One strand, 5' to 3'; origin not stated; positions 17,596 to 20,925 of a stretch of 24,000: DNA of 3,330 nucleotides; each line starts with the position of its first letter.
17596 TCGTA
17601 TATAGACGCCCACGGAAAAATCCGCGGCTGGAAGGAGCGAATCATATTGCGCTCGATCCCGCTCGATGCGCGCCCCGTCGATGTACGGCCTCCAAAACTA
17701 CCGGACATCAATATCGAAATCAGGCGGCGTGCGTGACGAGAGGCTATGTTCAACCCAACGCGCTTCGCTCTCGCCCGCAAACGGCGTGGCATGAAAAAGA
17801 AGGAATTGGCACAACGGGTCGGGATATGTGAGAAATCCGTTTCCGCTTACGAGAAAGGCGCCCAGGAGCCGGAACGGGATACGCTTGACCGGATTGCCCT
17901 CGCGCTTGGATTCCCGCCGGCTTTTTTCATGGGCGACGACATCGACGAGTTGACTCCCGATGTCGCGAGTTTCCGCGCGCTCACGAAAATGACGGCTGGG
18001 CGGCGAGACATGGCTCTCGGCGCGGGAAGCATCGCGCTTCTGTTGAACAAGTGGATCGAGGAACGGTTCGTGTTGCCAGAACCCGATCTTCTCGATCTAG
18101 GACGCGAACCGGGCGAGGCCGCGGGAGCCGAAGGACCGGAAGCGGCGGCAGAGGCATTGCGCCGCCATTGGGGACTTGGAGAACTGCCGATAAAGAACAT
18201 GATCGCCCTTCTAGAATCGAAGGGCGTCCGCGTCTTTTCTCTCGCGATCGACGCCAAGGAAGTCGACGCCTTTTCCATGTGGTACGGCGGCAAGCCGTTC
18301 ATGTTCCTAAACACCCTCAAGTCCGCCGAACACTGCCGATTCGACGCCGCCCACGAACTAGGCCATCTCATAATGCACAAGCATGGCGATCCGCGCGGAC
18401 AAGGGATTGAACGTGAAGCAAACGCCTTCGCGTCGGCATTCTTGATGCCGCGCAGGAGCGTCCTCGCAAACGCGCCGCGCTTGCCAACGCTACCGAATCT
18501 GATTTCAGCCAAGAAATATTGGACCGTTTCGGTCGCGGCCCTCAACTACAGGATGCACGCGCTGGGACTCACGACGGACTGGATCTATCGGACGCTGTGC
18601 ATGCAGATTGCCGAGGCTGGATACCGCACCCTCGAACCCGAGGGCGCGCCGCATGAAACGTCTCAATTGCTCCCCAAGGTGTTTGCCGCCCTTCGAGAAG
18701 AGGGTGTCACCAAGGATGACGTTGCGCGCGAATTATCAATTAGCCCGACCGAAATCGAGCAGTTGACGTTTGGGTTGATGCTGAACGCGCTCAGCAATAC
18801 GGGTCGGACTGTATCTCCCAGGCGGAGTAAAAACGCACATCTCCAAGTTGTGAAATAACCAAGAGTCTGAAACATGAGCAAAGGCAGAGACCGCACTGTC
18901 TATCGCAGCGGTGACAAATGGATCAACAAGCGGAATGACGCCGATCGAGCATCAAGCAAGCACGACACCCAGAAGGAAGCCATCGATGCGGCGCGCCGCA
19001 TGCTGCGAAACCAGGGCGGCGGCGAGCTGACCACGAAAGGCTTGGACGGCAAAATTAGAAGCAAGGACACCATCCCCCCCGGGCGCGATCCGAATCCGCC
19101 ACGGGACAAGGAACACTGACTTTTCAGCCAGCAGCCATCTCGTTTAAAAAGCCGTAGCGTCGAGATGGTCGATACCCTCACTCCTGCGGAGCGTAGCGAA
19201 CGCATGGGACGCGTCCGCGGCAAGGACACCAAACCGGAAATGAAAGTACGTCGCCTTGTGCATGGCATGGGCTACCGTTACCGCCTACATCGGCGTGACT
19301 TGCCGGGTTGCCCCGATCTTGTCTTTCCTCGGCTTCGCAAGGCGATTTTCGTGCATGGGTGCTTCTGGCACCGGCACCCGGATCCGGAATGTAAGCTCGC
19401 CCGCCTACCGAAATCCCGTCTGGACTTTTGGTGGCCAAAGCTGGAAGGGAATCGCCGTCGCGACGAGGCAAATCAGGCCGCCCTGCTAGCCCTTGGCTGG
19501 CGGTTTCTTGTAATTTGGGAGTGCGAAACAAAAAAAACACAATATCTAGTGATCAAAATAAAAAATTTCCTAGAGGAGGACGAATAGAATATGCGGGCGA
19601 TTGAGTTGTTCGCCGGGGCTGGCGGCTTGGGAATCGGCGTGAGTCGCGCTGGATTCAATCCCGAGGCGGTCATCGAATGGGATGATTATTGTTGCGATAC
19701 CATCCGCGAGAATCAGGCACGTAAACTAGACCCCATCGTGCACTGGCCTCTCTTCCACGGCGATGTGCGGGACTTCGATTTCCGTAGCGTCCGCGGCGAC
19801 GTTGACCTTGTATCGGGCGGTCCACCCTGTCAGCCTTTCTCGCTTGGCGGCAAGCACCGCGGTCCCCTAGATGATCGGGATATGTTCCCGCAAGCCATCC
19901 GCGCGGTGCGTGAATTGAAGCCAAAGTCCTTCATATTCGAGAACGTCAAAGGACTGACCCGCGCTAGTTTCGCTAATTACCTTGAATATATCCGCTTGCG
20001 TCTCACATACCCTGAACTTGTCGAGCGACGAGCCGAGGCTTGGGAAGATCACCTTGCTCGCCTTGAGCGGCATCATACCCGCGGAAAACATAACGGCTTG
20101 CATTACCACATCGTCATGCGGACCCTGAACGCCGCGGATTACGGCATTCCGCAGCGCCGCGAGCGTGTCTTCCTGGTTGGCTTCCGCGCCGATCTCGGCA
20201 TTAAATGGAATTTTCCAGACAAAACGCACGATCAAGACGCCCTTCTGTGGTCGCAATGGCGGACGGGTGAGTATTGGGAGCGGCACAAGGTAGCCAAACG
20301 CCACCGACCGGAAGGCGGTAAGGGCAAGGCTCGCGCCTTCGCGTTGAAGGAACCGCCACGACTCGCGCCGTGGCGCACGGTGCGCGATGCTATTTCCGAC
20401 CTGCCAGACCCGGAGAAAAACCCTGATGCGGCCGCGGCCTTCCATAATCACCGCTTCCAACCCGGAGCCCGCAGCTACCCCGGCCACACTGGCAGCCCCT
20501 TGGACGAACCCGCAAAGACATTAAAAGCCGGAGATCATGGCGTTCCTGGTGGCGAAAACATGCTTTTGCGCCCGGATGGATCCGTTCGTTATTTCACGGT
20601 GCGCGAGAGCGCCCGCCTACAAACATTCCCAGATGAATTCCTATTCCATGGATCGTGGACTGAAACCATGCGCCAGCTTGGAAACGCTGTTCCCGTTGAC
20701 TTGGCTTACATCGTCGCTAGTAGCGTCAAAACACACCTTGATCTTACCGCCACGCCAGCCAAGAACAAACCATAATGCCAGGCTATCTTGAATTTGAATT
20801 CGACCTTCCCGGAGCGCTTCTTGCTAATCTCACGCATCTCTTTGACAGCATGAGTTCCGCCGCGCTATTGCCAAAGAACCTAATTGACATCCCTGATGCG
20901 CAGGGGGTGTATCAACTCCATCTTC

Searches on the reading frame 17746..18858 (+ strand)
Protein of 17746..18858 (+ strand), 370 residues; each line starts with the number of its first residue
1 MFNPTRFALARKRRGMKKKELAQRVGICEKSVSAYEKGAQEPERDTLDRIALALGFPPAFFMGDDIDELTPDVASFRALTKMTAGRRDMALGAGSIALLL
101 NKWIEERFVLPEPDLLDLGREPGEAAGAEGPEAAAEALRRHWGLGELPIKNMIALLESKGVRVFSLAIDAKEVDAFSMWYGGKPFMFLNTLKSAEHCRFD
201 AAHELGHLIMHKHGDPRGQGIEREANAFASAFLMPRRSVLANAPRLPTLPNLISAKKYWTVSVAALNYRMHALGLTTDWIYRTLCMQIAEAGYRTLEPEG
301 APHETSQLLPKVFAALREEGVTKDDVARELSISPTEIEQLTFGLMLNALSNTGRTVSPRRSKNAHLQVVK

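Call 58: search_protein_families(library=pfam, proteins=[window:17746-18858:+], max_evalue=0.01)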
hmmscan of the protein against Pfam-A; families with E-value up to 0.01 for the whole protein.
window:17746-18858:+ (370 aa): 7 families
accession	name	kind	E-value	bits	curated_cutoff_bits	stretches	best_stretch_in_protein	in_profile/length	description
PF06114.19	Peptidase_M78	-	7.2e-23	81.2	22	1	157-270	2-122/123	IrrE N-terminal-like domain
PF01381.28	HTH_3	-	7.6e-12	45.5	23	1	10-61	4-55/55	Helix-turn-helix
PF12844.13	HTH_19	-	1.1e-11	44.9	30.2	1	6-58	3-55/64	Helix-turn-helix domain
PF13560.12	HTH_31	-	1.8e-11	44.6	27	1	6-59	5-59/64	Helix-turn-helix domain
PF13443.12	HTH_26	-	1.9e-08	34.8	22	1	12-58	7-54/63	Cro/C1-type HTH DNA-binding domain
PF13384.12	HTH_23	-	0.00096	19.3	24.6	0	9-33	12-35/50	Homeodomain-like domain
PF04218.19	CENP-B_N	-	0.004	17.2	21.2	0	14-33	21-40/53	CENP-B N-terminal DNA-binding domain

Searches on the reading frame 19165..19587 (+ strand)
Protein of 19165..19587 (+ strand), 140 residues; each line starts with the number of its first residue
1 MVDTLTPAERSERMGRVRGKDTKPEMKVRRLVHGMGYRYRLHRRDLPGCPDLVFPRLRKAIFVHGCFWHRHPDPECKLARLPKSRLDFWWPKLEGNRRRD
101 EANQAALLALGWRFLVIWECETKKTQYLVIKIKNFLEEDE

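Call 58: search_protein_families(library=pfam, proteins=[window:19165-19587:+], max_evalue=0.01)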
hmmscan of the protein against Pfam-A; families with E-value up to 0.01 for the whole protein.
window:19165-19587:+ (140 aa): 1 family
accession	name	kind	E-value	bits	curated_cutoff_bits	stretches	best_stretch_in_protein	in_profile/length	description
PF03852.21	Vsr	-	1.2e-27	96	27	1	3-71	2-70/74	DNA mismatch endonuclease Vsr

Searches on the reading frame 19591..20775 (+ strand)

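Call 58: search_protein_families(library=pfam, proteins=[window:19591-20775:+], max_evalue=0.01)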
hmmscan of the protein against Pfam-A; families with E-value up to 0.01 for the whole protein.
window:19591-20775:+ (394 aa): 1 family
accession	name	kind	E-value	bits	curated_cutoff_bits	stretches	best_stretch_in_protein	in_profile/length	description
PF00145.23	DNA_methylase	-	1.2e-57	196.3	22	2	1-134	1-126/324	C-5 cytosine-specific DNA methylase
